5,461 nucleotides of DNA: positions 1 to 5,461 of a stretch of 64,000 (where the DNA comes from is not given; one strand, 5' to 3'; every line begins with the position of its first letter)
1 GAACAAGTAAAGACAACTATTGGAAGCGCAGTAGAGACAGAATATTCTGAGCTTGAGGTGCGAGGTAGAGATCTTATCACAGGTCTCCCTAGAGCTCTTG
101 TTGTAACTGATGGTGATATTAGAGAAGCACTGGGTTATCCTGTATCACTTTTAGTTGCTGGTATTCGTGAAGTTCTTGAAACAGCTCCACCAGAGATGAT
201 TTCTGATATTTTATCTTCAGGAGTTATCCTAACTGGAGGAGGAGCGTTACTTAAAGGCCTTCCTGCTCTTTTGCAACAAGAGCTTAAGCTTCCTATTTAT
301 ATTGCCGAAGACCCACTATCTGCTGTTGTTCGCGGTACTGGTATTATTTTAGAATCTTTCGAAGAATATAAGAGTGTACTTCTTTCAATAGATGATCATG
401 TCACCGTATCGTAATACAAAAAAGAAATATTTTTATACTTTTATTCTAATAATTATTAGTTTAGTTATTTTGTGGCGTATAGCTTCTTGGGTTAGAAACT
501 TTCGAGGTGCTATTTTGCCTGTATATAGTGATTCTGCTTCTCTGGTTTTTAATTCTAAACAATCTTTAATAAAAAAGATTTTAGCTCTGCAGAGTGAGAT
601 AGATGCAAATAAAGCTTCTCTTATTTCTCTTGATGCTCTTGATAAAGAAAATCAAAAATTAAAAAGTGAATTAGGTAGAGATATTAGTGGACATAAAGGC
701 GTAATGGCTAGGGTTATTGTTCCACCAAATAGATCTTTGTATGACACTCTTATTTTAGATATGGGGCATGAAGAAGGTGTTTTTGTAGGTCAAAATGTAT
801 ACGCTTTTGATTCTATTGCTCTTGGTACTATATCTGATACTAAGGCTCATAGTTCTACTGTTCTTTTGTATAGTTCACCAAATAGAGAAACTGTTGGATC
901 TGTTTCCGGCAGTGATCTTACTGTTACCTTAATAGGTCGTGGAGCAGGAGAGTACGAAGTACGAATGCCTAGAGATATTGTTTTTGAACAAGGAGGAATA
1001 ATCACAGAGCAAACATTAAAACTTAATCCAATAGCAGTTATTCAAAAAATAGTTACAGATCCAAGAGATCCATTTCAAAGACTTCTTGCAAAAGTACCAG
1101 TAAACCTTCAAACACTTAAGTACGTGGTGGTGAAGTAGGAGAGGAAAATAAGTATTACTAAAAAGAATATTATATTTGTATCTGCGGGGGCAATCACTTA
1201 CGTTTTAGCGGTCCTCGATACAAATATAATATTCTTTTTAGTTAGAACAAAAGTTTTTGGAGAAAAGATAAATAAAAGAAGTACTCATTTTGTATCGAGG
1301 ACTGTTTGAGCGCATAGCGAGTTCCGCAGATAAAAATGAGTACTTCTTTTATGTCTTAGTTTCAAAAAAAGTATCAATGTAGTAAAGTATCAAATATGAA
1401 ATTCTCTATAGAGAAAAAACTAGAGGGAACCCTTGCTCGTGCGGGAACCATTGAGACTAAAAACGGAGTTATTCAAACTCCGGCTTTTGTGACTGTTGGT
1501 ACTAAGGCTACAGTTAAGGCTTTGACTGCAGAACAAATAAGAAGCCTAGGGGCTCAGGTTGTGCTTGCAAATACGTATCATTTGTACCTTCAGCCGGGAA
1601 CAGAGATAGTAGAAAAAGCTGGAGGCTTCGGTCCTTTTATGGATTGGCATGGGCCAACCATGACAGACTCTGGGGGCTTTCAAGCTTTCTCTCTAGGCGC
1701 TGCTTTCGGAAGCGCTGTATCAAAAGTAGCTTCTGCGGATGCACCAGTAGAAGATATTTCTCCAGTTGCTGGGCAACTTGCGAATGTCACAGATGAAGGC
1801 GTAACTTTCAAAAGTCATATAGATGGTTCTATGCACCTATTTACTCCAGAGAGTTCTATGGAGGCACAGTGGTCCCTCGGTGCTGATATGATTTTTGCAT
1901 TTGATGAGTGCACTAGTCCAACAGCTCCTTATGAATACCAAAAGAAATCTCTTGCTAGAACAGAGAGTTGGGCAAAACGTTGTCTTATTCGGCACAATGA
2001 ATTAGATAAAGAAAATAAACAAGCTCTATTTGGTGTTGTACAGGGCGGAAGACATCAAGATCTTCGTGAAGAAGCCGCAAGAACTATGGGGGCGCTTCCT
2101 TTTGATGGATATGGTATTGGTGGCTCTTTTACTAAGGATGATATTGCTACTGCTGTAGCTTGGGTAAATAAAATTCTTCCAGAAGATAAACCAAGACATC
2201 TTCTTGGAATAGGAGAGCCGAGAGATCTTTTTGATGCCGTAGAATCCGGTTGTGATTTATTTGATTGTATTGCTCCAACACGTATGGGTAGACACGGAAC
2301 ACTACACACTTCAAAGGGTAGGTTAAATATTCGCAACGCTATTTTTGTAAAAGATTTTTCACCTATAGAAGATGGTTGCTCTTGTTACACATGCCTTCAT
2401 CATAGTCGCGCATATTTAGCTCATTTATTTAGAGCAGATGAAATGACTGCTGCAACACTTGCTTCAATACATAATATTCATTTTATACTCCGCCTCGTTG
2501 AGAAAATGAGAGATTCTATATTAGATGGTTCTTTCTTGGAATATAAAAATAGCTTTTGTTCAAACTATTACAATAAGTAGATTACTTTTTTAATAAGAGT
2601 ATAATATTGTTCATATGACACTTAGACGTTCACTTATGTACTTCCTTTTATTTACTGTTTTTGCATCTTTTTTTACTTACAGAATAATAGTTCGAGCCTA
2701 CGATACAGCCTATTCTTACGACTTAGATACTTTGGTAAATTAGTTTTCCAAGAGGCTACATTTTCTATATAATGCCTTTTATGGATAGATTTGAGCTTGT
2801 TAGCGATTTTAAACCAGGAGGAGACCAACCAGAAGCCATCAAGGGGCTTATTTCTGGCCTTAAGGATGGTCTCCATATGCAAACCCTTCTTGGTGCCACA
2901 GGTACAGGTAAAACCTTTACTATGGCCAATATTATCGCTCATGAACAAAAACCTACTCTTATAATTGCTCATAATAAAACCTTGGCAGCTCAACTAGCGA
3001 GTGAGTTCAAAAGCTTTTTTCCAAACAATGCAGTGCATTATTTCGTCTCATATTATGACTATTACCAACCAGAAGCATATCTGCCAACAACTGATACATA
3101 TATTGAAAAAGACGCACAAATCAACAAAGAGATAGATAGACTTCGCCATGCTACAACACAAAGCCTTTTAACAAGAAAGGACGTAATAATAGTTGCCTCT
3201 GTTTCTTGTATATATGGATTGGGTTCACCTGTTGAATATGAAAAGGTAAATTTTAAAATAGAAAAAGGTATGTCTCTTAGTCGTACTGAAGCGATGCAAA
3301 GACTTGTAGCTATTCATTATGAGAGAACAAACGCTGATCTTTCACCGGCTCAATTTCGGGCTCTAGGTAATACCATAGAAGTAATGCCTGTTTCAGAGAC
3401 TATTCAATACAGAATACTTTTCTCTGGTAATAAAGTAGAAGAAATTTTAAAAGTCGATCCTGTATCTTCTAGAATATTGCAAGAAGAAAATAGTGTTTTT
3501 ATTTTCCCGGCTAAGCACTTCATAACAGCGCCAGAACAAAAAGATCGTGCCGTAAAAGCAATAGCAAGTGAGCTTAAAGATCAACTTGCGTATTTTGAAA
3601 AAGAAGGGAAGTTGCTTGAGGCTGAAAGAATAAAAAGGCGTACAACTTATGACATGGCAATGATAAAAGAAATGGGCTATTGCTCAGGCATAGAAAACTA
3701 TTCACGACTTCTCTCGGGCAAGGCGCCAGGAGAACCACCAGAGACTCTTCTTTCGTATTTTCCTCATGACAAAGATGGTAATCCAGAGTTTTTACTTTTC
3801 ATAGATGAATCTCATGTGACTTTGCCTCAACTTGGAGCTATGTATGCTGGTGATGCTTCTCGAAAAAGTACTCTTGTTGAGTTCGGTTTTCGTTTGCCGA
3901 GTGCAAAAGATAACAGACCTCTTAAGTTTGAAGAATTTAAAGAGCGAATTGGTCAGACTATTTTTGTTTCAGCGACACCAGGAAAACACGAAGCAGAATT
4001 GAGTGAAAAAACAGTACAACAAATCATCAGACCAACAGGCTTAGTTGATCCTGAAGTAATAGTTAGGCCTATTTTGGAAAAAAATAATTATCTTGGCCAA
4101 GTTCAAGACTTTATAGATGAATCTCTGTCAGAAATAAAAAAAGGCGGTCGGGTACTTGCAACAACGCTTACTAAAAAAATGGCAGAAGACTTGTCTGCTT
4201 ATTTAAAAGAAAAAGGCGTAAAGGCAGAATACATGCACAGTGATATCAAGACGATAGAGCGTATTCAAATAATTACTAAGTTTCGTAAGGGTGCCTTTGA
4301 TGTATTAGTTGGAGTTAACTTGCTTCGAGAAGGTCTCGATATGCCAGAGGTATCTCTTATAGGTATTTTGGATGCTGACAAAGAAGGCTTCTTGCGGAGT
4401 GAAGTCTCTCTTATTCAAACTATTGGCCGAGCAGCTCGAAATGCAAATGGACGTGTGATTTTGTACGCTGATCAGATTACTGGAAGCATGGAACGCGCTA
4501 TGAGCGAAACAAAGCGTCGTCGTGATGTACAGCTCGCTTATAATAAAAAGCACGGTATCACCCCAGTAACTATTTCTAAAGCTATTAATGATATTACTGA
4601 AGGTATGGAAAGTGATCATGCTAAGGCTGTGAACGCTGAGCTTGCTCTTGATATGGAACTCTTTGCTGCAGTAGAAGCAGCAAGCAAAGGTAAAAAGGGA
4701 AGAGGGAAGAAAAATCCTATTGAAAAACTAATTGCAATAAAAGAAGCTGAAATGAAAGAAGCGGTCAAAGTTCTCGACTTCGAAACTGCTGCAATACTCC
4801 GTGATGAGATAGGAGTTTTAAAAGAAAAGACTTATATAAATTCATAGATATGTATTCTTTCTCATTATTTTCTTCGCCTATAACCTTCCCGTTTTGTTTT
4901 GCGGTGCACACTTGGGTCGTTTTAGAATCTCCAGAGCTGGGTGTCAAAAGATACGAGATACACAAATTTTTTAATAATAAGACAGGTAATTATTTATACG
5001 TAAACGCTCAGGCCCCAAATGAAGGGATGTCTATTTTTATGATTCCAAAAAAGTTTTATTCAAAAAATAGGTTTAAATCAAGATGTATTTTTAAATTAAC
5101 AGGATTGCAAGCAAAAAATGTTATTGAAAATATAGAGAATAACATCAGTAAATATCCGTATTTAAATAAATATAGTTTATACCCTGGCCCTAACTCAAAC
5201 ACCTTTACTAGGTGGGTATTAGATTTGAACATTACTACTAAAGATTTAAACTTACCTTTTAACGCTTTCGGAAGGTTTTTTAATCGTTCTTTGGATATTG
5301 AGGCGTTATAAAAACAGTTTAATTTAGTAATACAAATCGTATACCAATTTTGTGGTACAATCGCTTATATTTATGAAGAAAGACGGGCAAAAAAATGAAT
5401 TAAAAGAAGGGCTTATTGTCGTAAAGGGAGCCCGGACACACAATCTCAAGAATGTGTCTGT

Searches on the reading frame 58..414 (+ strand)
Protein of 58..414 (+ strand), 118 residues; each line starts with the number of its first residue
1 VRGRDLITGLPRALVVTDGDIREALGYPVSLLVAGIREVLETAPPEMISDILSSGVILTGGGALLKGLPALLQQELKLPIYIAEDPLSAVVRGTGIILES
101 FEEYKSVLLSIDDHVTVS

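Call 23: search_protein_families(library=pfam, proteins=[window:58-414:+], max_evalue=0.0001)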
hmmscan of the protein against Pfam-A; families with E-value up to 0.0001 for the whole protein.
window:58-414:+ (118 aa): 1 family
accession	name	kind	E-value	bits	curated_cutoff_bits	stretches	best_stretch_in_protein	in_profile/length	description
PF06723.19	MreB_Mbl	-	5.2e-32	111.4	27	1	2-105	223-326/327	MreB/Mbl protein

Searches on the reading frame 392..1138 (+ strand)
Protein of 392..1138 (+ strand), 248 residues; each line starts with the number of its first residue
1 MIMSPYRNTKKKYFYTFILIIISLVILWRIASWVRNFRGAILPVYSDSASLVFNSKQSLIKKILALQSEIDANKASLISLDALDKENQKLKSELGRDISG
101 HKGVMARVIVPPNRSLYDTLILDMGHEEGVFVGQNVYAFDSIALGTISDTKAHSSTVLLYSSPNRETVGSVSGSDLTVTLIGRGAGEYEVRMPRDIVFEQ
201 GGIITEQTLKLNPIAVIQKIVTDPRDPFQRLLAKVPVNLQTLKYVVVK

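Call 23: search_protein_families(library=pfam, proteins=[window:392-1138:+], max_evalue=0.0001)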
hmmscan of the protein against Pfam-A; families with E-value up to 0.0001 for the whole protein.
window:392-1138:+ (248 aa): 1 family
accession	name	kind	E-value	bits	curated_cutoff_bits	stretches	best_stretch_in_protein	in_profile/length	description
PF04085.20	MreC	-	5.5e-12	46.1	28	1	112-247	5-145/147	Rod shape-determining protein MreC, barrel core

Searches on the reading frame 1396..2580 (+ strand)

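Call 23: search_protein_families(library=pfam, proteins=[window:1396-2580:+], max_evalue=0.0001)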
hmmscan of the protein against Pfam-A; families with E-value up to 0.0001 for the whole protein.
window:1396-2580:+ (394 aa): 1 family
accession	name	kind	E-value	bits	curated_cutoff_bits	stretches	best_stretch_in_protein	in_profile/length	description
PF01702.25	TGT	-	2.3e-135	451.7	26.3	1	14-392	3-356/357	Queuine tRNA-ribosyltransferase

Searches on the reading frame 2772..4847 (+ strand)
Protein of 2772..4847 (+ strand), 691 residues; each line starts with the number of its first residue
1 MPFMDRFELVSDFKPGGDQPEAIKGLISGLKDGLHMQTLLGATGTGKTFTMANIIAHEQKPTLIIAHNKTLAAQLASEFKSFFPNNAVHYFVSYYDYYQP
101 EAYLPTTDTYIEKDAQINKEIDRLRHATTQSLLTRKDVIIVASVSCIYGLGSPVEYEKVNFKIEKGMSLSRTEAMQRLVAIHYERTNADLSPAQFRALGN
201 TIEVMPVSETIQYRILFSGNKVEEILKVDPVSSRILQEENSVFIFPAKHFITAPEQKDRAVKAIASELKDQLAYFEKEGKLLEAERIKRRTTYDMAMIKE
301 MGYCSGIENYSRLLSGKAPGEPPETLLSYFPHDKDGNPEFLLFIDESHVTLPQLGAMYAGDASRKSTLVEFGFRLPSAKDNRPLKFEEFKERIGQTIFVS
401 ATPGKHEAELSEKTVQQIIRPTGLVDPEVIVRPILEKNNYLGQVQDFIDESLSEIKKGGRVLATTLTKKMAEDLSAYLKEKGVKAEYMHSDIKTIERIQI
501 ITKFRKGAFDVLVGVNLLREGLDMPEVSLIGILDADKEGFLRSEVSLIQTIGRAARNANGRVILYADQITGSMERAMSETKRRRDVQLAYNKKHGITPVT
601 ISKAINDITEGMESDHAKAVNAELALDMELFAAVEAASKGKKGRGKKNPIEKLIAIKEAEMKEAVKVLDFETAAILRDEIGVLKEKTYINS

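Call 23: search_protein_families(library=pfam, proteins=[window:2772-4847:+], max_evalue=0.0001)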
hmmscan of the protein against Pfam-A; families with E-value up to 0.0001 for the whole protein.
window:2772-4847:+ (691 aa): 6 families
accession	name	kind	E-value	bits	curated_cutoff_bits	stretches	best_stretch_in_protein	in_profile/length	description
PF17757.6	UvrB_inter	-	1.6e-22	79.9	22.9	1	162-250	2-91/91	UvrB interaction domain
PF12344.14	UvrB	-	1.2e-21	76.8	27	1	564-605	1-42/43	Ultra-violet resistance protein B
PF00271.37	Helicase_C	-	3.3e-21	76.1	23.5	1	449-557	7-109/110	Helicase conserved C-terminal domain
PF04851.21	ResIII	-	1.8e-12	47.9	22.5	1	18-140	7-130/164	Type III restriction enzyme, res subunit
PF02151.25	UVR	-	1.1e-08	34.9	21.5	1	657-685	7-35/36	UvrB/uvrC motif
PF00270.35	DEAD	-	2e-05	24.8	26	0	19-89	4-77/167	DEAD/DEAH box helicase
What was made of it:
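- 2772..4847 (+): uvrB (context). Pfam UvrB_inter, UvrB, Helicase_C and UVR (call 23).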

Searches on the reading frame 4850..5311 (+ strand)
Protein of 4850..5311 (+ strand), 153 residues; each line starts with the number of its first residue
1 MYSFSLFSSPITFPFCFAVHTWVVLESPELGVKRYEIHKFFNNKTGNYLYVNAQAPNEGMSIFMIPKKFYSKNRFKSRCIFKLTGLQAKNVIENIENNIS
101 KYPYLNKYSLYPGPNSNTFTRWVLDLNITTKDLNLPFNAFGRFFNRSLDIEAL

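Call 23: search_protein_families(library=pfam, proteins=[window:4850-5311:+], max_evalue=0.0001)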
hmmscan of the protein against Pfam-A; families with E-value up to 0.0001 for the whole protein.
window:4850-5311:+ (153 aa): 1 family
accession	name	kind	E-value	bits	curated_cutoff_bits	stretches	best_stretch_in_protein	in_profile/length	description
PF12570.13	DUF3750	-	5.6e-21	76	25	1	8-142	8-126/128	Protein of unknown function (DUF3750)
